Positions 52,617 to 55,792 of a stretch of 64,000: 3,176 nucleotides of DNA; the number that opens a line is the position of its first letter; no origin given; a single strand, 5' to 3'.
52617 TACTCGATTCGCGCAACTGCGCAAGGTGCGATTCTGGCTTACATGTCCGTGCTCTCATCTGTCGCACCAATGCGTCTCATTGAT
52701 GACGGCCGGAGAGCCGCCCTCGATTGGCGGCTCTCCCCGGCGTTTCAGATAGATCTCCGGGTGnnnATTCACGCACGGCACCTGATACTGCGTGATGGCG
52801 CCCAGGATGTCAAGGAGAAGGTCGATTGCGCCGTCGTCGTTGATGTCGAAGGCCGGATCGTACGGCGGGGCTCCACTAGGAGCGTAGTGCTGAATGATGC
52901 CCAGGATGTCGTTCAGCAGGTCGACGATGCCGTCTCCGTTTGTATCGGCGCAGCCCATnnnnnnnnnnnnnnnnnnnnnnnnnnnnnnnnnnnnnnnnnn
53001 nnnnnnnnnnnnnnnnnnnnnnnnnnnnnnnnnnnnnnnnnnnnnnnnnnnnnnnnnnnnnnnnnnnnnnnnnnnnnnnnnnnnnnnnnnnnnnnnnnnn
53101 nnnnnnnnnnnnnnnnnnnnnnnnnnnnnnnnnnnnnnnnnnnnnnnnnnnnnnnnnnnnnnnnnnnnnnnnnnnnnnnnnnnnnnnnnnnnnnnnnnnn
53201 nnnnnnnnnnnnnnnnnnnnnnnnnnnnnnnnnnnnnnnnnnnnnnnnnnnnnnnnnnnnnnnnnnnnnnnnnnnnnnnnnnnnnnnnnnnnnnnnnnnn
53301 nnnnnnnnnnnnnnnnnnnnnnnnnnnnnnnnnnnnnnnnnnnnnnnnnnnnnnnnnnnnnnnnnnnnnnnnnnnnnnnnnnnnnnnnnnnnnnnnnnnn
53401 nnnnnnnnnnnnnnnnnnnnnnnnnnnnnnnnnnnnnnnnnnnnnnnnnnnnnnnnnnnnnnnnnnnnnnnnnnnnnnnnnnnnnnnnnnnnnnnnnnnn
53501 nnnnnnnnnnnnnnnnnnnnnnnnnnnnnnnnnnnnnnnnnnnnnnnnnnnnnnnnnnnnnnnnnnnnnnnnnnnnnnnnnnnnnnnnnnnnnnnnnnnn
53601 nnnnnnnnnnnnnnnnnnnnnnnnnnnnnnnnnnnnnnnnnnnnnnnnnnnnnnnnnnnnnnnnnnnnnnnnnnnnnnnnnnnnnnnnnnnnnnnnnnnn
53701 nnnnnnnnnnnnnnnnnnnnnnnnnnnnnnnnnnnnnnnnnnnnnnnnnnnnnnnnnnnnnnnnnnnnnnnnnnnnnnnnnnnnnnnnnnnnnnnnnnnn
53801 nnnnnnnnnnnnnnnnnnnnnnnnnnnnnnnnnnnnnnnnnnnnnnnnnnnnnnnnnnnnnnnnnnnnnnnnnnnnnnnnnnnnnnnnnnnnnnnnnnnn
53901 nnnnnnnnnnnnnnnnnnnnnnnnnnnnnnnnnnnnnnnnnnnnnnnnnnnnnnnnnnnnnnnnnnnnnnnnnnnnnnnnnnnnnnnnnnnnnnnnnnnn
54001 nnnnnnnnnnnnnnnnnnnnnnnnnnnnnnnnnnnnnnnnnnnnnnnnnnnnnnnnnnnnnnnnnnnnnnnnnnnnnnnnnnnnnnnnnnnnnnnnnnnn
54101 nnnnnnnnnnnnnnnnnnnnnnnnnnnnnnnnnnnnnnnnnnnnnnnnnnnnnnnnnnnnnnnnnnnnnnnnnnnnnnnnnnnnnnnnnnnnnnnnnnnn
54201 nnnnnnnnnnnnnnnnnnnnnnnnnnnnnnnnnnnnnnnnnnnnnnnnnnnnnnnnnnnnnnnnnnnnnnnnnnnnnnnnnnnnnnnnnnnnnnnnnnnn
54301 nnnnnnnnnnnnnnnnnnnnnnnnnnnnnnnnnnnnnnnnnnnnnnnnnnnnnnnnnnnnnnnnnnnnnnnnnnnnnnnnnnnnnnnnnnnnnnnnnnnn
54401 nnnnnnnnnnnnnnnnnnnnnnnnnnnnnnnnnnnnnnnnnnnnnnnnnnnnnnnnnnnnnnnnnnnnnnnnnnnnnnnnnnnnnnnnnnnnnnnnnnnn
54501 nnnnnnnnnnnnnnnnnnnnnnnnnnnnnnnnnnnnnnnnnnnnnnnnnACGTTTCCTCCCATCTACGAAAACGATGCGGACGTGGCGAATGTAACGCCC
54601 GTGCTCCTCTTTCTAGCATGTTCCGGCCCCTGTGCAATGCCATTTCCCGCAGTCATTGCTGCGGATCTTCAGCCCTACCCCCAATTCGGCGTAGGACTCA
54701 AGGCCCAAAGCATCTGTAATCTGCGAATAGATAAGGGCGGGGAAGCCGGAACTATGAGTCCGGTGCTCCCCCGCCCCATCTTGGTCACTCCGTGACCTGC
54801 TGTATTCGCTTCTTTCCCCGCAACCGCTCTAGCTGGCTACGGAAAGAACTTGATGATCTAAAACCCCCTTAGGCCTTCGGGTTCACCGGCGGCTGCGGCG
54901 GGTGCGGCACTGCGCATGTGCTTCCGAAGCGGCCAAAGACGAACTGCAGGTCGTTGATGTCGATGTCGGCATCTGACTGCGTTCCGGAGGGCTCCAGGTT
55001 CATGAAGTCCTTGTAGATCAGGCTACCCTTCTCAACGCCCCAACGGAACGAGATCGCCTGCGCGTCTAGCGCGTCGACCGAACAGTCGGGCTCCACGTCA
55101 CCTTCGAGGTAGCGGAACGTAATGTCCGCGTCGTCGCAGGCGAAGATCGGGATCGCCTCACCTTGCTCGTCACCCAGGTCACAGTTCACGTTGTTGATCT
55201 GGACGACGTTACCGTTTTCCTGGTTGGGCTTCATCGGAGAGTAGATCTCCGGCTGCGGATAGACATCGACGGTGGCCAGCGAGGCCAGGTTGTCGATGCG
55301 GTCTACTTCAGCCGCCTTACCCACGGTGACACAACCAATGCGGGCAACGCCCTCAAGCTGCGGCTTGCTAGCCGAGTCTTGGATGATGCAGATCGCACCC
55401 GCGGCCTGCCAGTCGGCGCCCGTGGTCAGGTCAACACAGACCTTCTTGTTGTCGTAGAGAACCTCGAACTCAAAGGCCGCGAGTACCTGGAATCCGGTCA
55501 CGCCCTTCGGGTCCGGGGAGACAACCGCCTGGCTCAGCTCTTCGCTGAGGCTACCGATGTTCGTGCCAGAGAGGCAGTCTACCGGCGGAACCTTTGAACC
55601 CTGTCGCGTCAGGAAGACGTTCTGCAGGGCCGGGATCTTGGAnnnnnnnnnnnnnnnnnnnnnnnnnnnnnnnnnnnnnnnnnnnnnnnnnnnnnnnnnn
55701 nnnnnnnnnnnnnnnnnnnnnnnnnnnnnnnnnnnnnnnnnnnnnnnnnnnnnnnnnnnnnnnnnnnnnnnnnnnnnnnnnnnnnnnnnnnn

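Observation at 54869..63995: Two distinct dockerin sequence classes suggest two cohesin-dockerin specificities and a hierarchical assembly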

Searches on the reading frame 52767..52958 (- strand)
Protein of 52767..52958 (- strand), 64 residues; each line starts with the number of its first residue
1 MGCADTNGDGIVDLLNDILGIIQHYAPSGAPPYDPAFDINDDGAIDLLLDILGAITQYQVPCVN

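Call 73: search_solved_structures(query=A6, max_evalue=10, show_alignments=1)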
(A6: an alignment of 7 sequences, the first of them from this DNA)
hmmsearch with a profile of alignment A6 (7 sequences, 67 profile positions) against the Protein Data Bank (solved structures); distinct sequences matched with E-value up to 10: 53.
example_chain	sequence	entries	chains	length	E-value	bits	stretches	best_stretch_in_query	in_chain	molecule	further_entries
4u3s_B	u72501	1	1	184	7.8e-06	29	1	9-61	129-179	Cellulosomal scaffoldin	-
4wi0_B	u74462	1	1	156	1.3e-05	28.3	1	9-61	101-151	Cellulosomal scaffoldin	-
2y3n_B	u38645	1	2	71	4e-05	26.7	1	4-47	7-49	CELLULOSOMAL FAMILY-48 PROCESSIVE GLYCOSIDE HYDROLASE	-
4wr2_A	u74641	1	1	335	0.00097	22.3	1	19-55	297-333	Pyrimidine-specific ribonucleoside hydrolase RihA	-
5t7c_A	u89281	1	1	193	0.0022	21.2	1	4-55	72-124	Hippocalcin-like protein 1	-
5k39_B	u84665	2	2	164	0.0042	20.3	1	15-60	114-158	Dockerin module from a protein of unknown function | Ig domain protein group 2 domain protein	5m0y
2ggz_A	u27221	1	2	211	0.005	20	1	3-58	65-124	Guanylyl cyclase-activating protein 3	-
1bjf_A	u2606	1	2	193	0.0087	19.2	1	4-56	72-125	NEUROCALCIN DELTA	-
1jba_A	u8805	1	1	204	0.0091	19.2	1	3-65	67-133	PROTEIN (GUANYLATE CYCLASE ACTIVATING PROTEIN 2)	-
2b59_B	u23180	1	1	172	0.018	18.2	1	5-61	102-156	Cellulosomal scaffolding protein A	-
2lv6_A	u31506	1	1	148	0.024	17.8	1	4-47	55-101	Calmodulin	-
1mxe_A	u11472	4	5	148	0.024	17.8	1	4-47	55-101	Calmodulin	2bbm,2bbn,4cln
2bkh_B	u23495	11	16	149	0.025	17.8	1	4-47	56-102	CALMODULIN | AT15141p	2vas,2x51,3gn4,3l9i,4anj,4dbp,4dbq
1ooj_A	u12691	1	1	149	0.025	17.8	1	4-47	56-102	Calmodulin CMD-1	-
2vb6_B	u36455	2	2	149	0.026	17.7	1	4-47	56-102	CALMODULIN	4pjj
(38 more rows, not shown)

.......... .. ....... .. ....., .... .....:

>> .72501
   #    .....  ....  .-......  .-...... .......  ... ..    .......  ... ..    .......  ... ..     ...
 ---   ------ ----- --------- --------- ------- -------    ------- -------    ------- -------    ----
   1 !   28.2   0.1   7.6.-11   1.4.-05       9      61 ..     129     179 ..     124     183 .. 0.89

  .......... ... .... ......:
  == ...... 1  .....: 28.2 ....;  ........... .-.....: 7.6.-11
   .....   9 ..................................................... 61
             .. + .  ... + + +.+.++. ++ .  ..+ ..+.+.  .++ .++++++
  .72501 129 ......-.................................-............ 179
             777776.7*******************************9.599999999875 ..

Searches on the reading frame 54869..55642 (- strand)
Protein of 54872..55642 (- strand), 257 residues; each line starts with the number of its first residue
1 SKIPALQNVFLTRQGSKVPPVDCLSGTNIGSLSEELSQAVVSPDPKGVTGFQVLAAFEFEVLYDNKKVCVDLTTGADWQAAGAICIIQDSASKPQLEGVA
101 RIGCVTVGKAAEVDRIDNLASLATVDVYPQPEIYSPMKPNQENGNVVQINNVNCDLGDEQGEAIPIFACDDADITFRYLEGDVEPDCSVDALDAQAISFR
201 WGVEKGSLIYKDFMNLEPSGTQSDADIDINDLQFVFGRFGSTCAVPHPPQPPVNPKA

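Call 7: find_homologous_proteins(query=window:54872-55642:-, max_evalue=0.001)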
Query seq(257 aa) (257 aa): 108 proteins with E <= 0.001 among 460 candidates.
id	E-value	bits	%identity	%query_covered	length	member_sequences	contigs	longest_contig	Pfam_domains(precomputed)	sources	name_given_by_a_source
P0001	2.5e-133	462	78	100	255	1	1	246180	-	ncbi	-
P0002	4.1e-121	422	71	100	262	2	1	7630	-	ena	-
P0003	5.5e-119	415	73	100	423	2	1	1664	-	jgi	jgi:hypothetical protein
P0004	6.1e-116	405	72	100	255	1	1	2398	-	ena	-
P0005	6.7e-114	398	69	97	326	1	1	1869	-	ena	-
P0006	1.2e-109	384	71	98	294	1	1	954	-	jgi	jgi:hypothetical protein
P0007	6.3e-108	378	66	100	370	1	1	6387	-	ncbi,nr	ncbi:MAG: hypothetical protein IIC90_12940, partial [Chloroflexi bacterium]|nr:hypothetical protein 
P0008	1.1e-107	378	68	100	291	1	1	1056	-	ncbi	-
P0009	5.9e-105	369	64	98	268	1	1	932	-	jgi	jgi:hypothetical protein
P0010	1.7e-103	364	64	100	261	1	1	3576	-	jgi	jgi:hypothetical protein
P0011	1.5e-101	358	64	100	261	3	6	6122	-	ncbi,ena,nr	ncbi:MAG: hypothetical protein J4O04_02710 [Chloroflexi bacterium]|nr:hypothetical protein [Chlorofl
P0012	2.4e-100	354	55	92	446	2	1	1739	-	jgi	-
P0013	9.0e-100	352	64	99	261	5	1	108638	-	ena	-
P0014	1.8e-97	344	62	99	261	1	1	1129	-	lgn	-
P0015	6.8e-97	342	70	88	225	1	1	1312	-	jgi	jgi:hypothetical protein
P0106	1.4e-24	105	82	24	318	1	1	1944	PF00404.25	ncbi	-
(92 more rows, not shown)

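Call 13: find_encoding_contigs(protein=P0001, flank=10000, max_places=2)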
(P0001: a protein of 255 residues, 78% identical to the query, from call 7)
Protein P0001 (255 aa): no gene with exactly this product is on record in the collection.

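Call 14: find_related_loci(query=A2, collection=genome_contigs, flank=10000)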
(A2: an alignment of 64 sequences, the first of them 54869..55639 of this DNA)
Query A2 (256 aa) in genome_contigs; peptide patterns used: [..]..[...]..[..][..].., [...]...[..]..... (x = any residue, [..] = any of these).
173 stretches matched a pattern; 111 encode a relative of the query (tblastn E <= 1e-3); the best 80 are kept; 76 distinct loci.
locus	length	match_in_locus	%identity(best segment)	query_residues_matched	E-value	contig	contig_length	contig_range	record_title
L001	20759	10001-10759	74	2-256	8e-122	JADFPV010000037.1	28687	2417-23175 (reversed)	MAG: Chloroflexota bacterium isolate B76T1B5 B76T1B5_NODE1175, whole genome shotgun sequence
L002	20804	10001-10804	72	1-256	2e-121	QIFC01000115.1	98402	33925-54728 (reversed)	MAG: Chloroflexi bacterium isolate SZUA-185 Ga0063294_10000015, whole genome shotgun sequence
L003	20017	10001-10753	70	1-255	2e-115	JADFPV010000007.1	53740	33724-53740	MAG: Chloroflexota bacterium isolate B76T1B5 B76T1B5_NODE289, whole genome shotgun sequence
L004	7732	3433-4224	73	1-256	6e-115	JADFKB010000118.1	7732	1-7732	MAG: Chloroflexota bacterium isolate B45T1L10 B45T1L10_NODE16466, whole genome shotgun sequence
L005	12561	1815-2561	69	5-256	3e-109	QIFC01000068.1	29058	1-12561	MAG: Chloroflexi bacterium isolate SZUA-185 Ga0063294_10000343, whole genome shotgun sequence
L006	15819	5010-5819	67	7-256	2e-109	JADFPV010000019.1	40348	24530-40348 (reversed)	MAG: Chloroflexota bacterium isolate B76T1B5 B76T1B5_NODE560, whole genome shotgun sequence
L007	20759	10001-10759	76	1-256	2e-119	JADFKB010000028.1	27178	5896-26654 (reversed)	MAG: Chloroflexota bacterium isolate B45T1L10 B45T1L10_NODE2201, whole genome shotgun sequence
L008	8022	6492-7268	69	1-256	2e-103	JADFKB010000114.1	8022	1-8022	MAG: Chloroflexota bacterium isolate B45T1L10 B45T1L10_NODE15602, whole genome shotgun sequence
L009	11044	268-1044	63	1-256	2e-100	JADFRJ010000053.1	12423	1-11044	MAG: Chloroflexota bacterium isolate B85T3L11 B85T3L11_NODE5363, whole genome shotgun sequence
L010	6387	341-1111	67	1-256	5e-100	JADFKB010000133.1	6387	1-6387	MAG: Chloroflexota bacterium isolate B45T1L10 B45T1L10_NODE21809, whole genome shotgun sequence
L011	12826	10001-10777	62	1-256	1e-98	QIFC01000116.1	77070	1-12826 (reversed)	MAG: Chloroflexi bacterium isolate SZUA-185 Ga0063294_10000014, whole genome shotgun sequence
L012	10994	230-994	60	1-255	1e-96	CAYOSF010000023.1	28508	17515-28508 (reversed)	MAG TPA_asm: uncultured Dehalococcoidia bacterium isolate SRP323688_co1_41 genome assembly, contig: NODE_2913_length_285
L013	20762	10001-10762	60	1-256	7e-96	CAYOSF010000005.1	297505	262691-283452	MAG TPA_asm: uncultured Dehalococcoidia bacterium isolate SRP323688_co1_41 genome assembly, contig: NODE_50_length_29750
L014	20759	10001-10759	59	1-255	2e-94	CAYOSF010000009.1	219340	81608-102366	MAG TPA_asm: uncultured Dehalococcoidia bacterium isolate SRP323688_co1_41 genome assembly, contig: NODE_105_length_2193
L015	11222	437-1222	59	1-256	2e-93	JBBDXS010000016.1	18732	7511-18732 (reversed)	MAG: Dehalococcoidia bacterium isolate LejiaD_66_34 Lejia_D_4736_length_18732_cov_21, whole genome shotgun sequence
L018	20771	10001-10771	58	7-256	2e-91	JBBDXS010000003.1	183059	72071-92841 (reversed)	MAG: Dehalococcoidia bacterium isolate LejiaD_66_34 Lejia_D_153_length_183059_cov_21, whole genome shotgun sequence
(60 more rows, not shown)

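Call 17: predict_structure(alignment_id=A2)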
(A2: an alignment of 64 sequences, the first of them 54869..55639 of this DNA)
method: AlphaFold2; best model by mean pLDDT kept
length: 256 residues; sequences in the alignment: 64
mean_pLDDT: 93.1   pTM: 0.89
mean pLDDT of the five models: 93.1, 92.6, 91.9, 91.5, 87.6
residues with pLDDT >= 90: 214; 70-90: 38; 50-70: 4; < 50: 0
segments of 3 or more residues with pLDDT < 50: none
pLDDT, mean of each block of 10 residues (from residue 1): 92 95 97 91 86 95 97 94 96 94 91 73 97 94 94 94 90 97 97 96 95 86 92 97 97 90
secondary structure, 60 per line:
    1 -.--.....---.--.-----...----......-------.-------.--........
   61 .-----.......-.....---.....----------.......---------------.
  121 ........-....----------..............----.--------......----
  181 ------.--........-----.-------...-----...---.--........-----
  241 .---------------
elements in order: E5-9 E29-34 E53-61 E67-73 H75-79 E83-87 E98-104 E120-128 H130-133 E144-157 E171-176 H190-197 H228-235

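Call 19: fold_search(model_id=the predicted structure, library=pdb)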
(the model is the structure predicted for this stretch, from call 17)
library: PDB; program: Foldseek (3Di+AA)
matches with E <= 10: 681; with E <= 0.001: 27
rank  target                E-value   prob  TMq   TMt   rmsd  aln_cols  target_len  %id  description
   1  2jh2_B                1.1e-05  1.00  0.35  0.62   8.4       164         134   12  X-ray crystal structure of a cohesin-like module from Clostridium perfringens (released 2007-11-06)
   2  4dh2_A                1.3e-05  1.00  0.39  0.59   5.1       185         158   11  Crystal structure of Coh-OlpC(Cthe_0452)-Doc435(Cthe_0435) complex: A novel type I Cohesin-Dockerin complex from Clost (released 2012-11-28)
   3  2jh2_A                1.9e-05  1.00  0.35  0.62   7.7       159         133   11  X-ray crystal structure of a cohesin-like module from Clostridium perfringens (released 2007-11-06)
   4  4dh2_C                3.3e-05  1.00  0.35  0.55   4.8       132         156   11  Crystal structure of Coh-OlpC(Cthe_0452)-Doc435(Cthe_0435) complex: A novel type I Cohesin-Dockerin complex from Clost (released 2012-11-28)
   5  6kgf_C                3.3e-05  1.00  0.35  0.57   5.2       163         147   13  Crystal structure of CaDoc0917(R16D)-CaCohA2 complex at pH 8.2 (released 2020-07-08)
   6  4uyp_C                4.2e-05  1.00  0.39  0.64   5.3       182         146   16  High resolution structure of the third cohesin ScaC in complex with the ScaB dockerin with a mutation in the N-termina (released 2015-04-15)
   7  4uyp_A                4.4e-05  1.00  0.36  0.58   6.0       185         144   14  High resolution structure of the third cohesin ScaC in complex with the ScaB dockerin with a mutation in the N-termina (released 2015-04-15)
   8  4uyq_A                5.6e-05  1.00  0.38  0.61   4.9       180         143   12  High resolution structure of the third cohesin ScaC in complex with the ScaB dockerin with a mutation in the C-termina (released 2015-04-15)
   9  6kgc_A                7.6e-05  1.00  0.36  0.60   5.2       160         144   14  Crystal structure of CaDoc0917(R49D)-CaCohA2 complex at pH 5.4 (released 2020-07-08)
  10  2w1n                  7.6e-05  1.00  0.34  0.38   8.0       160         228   12  cohesin and fibronectin type-III double module construct from the Clostridium perfringens glycoside hydrolase GH84C (released 2009-02-03)
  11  6kge_A                8.0e-05  1.00  0.34  0.56   5.7       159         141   14  Crystal structure of CaDoc0917(R16D)-CaCohA2 complex at pH 5.5 (released 2020-07-08)
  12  3ul4_A                1.0e-04  1.00  0.35  0.56   8.4       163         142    8  Crystal structure of Coh-OlpA(Cthe_3080)-Doc918(Cthe_0918) complex: A novel type I Cohesin-Dockerin complex from Clost (released 2012-11-28)
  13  1g1k_A                1.1e-04  1.00  0.37  0.63   3.3       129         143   12  COHESIN MODULE FROM THE CELLULOSOME OF CLOSTRIDIUM CELLULOLYTICUM (released 2000-11-22)
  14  5lxv_A                1.1e-04  1.00  0.36  0.51   9.2       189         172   16  Crystal structure of Ruminococcus flavefaciens scaffoldin C cohesin in complex with a dockerin from an uncharacterized (released 2016-10-19)
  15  5lxv_C                1.2e-04  1.00  0.36  0.51   9.2       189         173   16  Crystal structure of Ruminococcus flavefaciens scaffoldin C cohesin in complex with a dockerin from an uncharacterized (released 2016-10-19)
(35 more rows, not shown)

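Call 44: search_protein_families(library=pfam, proteins=[L002:2-4840:+, L018:21-4844:+], max_evalue=0.01)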
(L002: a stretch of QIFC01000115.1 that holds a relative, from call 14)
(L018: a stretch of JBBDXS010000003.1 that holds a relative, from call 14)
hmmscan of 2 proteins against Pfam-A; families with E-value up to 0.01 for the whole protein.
L002:2-4840:+ (1613 aa): 1 family
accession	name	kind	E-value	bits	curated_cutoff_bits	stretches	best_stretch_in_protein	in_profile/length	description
PF00963.24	Cohesin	-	2.6e-28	99.4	24.1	3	208-294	11-99/139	Cohesin domain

L018:21-4844:+ (1608 aa): 1 family
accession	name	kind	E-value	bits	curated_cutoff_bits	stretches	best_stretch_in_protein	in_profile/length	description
PF00963.24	Cohesin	-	1.1e-30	107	24.1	3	297-401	9-105/139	Cohesin domain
